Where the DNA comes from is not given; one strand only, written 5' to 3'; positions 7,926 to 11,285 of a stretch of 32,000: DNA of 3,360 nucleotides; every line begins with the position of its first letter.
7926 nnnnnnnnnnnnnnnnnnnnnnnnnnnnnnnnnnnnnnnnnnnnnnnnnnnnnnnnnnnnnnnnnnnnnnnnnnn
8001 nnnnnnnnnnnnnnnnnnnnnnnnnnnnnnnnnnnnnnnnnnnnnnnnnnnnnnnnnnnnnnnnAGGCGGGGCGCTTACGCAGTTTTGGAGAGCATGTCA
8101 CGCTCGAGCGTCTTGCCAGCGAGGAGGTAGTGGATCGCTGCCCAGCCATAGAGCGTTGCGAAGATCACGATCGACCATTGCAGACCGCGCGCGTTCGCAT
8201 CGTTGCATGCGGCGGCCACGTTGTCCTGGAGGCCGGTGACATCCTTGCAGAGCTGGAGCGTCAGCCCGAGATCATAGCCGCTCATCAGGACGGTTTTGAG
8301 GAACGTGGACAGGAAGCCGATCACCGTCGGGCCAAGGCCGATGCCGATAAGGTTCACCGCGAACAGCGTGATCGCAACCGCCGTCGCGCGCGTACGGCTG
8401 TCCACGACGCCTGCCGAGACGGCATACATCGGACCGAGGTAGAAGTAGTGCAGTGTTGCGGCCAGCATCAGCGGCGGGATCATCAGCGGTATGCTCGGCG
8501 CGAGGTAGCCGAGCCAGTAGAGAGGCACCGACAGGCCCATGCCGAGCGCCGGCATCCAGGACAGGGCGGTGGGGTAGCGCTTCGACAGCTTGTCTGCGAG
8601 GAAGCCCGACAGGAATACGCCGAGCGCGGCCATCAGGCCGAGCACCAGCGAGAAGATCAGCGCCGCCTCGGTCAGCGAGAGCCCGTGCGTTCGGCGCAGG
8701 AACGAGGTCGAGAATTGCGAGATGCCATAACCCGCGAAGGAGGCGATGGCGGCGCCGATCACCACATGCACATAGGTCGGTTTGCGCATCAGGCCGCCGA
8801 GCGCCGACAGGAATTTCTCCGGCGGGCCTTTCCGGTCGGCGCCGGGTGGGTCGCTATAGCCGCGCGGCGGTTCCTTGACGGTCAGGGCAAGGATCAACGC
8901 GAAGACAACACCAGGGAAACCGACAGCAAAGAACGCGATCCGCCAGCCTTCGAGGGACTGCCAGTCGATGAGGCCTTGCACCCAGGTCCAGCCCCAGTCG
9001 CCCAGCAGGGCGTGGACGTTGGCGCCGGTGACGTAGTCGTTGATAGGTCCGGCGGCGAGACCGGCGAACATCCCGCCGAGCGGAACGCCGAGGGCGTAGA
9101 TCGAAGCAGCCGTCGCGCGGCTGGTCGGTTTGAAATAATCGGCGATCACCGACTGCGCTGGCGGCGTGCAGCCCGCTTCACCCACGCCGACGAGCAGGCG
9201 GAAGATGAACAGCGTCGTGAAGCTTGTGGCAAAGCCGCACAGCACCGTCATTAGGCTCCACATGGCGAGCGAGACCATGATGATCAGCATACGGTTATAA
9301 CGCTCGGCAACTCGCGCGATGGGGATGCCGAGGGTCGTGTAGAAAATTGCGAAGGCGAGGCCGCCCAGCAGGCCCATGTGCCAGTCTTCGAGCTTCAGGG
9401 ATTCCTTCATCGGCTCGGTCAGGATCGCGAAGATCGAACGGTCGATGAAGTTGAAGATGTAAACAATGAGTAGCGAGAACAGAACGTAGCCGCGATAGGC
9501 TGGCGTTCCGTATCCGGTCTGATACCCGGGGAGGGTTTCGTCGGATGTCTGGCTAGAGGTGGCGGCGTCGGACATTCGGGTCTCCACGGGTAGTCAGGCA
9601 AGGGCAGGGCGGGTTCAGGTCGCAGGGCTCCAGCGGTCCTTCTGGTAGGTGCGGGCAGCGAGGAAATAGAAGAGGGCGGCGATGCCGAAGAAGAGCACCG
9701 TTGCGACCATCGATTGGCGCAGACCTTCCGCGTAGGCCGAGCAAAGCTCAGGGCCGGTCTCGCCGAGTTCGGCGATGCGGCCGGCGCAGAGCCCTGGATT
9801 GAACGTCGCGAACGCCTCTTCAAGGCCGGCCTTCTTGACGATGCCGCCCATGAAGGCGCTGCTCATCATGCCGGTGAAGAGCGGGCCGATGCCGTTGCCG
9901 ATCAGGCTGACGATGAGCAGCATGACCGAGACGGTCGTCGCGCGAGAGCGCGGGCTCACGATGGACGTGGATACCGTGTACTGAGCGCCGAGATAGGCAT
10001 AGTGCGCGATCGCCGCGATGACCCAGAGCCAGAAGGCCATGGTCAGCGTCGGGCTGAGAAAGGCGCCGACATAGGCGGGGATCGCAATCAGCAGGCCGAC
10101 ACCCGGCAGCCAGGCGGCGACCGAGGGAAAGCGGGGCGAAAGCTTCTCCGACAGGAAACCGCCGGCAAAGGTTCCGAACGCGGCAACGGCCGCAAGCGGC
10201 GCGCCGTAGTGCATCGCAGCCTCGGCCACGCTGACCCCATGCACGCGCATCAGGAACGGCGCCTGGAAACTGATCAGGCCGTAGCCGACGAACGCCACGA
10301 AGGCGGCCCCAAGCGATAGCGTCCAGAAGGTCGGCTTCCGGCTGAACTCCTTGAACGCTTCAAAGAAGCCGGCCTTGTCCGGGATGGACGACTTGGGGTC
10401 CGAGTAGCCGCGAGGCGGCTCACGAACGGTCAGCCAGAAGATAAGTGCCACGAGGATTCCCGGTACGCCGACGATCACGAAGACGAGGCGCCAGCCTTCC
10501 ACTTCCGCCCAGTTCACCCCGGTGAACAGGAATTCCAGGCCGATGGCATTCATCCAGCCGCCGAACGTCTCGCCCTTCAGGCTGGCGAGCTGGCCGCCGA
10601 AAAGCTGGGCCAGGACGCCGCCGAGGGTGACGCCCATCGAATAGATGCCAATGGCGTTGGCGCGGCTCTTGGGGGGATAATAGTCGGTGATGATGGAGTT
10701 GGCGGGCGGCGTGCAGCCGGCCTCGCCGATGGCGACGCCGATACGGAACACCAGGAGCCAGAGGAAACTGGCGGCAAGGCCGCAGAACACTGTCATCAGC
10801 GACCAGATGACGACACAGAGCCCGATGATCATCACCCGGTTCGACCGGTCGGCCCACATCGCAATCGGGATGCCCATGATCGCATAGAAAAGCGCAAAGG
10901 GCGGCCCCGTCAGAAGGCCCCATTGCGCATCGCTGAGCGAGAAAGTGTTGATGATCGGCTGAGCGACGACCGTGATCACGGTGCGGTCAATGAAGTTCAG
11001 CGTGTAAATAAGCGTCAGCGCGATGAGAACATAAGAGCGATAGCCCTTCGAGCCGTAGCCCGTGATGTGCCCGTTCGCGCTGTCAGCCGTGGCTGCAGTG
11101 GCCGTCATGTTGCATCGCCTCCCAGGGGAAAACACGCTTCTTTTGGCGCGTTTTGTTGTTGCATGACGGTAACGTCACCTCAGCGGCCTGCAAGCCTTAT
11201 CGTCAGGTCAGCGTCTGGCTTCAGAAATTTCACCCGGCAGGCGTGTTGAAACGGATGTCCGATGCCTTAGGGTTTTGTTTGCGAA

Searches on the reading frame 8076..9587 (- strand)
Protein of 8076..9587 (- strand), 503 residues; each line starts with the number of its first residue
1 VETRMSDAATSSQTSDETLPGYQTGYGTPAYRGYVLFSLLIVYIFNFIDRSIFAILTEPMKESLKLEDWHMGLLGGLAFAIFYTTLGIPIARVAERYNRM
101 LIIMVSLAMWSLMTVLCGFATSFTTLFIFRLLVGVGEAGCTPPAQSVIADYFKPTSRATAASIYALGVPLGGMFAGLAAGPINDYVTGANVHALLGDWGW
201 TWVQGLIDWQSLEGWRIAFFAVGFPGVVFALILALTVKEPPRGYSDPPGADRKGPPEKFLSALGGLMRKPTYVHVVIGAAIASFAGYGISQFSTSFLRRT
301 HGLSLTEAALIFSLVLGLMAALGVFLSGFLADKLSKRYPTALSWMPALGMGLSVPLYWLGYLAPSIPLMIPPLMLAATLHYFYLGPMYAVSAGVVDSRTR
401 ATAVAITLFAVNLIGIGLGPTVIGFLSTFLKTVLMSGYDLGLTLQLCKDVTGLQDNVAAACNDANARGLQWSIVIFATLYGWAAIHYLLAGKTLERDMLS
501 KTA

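Call 24: search_protein_families(library=pfam, proteins=[window:8076-9587:-], max_evalue=0.00001)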
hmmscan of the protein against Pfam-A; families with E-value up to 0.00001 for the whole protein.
window:8076-9587:- (503 aa): 3 families
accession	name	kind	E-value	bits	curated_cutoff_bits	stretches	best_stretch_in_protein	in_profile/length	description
PF07690.21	MFS_1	-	5.7e-37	127.9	33.4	1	39-420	1-347/347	Major Facilitator Superfamily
PF03137.26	OATP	-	3.4e-09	36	25.8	1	124-345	134-368/545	Organic Anion Transporter Polypeptide (OATP) family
PF00083.30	Sugar_tr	-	1e-06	28.4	22.3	0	93-212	69-167/452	Sugar (and other) transporter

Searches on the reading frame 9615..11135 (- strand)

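Call 24: search_protein_families(library=pfam, proteins=[window:9615-11135:-], max_evalue=0.00001)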
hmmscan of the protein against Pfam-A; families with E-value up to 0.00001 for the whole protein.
window:9615-11135:- (506 aa): 2 families
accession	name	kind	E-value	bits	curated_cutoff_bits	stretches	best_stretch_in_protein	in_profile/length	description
PF07690.21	MFS_1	-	3.4e-43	148.3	33.4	1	40-418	1-347/347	Major Facilitator Superfamily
PF03137.26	OATP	-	1.9e-11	43.4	25.8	1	133-353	142-378/545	Organic Anion Transporter Polypeptide (OATP) family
